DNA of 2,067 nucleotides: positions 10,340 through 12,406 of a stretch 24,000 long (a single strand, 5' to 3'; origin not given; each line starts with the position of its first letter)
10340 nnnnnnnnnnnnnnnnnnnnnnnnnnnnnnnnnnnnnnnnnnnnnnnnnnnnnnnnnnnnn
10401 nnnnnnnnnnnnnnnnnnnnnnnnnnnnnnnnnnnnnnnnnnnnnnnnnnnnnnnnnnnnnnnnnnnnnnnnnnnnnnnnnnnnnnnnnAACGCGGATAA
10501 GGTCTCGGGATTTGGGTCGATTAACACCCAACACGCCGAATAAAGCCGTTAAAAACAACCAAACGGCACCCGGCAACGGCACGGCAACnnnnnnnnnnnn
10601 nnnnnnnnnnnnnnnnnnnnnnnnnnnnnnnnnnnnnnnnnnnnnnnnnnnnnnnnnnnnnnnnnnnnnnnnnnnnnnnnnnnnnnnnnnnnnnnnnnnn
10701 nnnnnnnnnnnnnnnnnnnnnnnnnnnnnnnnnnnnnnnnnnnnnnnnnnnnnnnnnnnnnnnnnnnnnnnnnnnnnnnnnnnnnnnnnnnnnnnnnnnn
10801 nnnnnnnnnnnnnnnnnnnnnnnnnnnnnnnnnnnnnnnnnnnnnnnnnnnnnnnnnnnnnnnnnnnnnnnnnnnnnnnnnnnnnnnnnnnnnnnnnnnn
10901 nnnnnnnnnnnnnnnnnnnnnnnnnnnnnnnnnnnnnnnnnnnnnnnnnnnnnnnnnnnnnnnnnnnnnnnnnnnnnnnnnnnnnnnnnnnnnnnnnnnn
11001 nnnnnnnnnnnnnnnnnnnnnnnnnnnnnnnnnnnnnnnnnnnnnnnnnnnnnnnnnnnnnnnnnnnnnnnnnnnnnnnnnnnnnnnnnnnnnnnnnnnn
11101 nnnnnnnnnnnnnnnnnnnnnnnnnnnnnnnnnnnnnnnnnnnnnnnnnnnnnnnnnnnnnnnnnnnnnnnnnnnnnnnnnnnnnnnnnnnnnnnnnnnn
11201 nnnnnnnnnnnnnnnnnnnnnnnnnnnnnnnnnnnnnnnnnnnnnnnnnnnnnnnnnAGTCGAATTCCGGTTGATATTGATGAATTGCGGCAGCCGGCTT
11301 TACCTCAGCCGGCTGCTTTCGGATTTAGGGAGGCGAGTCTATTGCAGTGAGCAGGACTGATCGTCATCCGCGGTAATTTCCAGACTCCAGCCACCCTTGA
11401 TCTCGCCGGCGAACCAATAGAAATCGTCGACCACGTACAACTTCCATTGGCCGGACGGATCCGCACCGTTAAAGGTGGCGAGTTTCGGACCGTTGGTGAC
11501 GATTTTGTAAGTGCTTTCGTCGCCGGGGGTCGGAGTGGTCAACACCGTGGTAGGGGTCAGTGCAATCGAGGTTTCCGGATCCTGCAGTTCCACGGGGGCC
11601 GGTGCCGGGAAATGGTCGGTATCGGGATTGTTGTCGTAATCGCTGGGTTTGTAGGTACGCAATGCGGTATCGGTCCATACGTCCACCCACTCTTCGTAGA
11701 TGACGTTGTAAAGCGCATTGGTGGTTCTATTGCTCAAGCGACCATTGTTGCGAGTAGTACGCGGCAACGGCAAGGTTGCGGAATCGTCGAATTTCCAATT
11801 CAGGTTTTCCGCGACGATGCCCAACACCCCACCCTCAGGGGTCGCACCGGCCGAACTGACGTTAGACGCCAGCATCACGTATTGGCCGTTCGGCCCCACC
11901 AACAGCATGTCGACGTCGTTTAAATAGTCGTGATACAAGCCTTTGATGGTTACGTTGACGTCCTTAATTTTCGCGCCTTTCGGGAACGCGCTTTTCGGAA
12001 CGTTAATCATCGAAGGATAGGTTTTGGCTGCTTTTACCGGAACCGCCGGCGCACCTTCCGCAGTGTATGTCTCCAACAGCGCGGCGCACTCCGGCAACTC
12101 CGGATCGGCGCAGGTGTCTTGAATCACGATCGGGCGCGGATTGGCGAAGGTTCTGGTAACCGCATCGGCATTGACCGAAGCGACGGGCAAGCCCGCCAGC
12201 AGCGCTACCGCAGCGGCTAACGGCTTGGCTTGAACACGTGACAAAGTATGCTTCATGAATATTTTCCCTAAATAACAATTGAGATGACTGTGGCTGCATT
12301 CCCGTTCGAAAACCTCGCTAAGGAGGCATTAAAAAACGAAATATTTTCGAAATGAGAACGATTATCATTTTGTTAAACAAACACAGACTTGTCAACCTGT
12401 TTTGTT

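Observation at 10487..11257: Exosortase-type (VPLPA/PEP-CTERM-like) sorted protein embedded in a siderophore operon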

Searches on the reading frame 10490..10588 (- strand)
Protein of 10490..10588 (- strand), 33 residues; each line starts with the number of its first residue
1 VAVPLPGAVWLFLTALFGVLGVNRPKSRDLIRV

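Call 84: search_protein_families(library=ncbifam, proteins=[window:10490-10588:-], max_evalue=1)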
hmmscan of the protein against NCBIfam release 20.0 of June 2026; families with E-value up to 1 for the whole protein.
seq(33 aa): 3 families
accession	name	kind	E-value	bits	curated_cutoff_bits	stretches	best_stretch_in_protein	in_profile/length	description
NF033554.9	floc_PepA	equivalog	0.00072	19.4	80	1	2-26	236-260/261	flocculation-associated PEP-CTERM protein PepA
TIGR03370.1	VPLPA-CTERM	domain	0.079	13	25.35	1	3-22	1-19/25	VPLPA-CTERM sorting domain-containing protein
NF041927.1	Xrt_dep_XDP1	equivalog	0.15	12.1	125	1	2-24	218-240/242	exosortase-dependent surface protein XDP1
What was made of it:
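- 10490..10582 (-): C-terminal sorting-type tail, residues 226-256: VPLPG motif, hydrophobic helix (230-245), weak basic cluster NRPKSR, then DLIRV. Nearly identical to the tail of a M. rivi PepA equivalog (call 84).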

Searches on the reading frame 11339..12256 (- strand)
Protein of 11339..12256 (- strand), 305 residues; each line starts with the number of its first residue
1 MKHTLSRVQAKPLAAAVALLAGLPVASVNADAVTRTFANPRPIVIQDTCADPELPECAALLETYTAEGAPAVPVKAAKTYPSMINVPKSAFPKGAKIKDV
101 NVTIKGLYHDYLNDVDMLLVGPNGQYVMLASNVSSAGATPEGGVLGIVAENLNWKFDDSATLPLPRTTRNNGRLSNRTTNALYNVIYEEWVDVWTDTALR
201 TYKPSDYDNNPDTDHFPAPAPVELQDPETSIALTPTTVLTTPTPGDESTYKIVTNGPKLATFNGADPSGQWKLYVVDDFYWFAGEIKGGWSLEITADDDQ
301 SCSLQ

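Call 4: search_protein_families(library=ncbifam, proteins=[window:11339-12256:-], max_evalue=1)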
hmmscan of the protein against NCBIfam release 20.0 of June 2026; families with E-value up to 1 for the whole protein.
window:11339-12256:- (305 aa): 0 families

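Call 5: search_protein_families(library=pfam, proteins=[window:11339-12256:-], max_evalue=1)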
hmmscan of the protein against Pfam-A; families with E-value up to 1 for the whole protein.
window:11339-12256:- (305 aa): 1 family
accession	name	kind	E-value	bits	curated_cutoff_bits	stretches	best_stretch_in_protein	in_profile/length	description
PF01483.27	P_proprotein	-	2e-07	31.4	21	2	237-293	30-85/86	Proprotein convertase P-domain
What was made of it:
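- Checked: Neighbours: the P_proprotein-domain gene 11339-12256(-) and the penicillin-amidase/PvdQ-like gene 8050-10527(-) (call 5).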
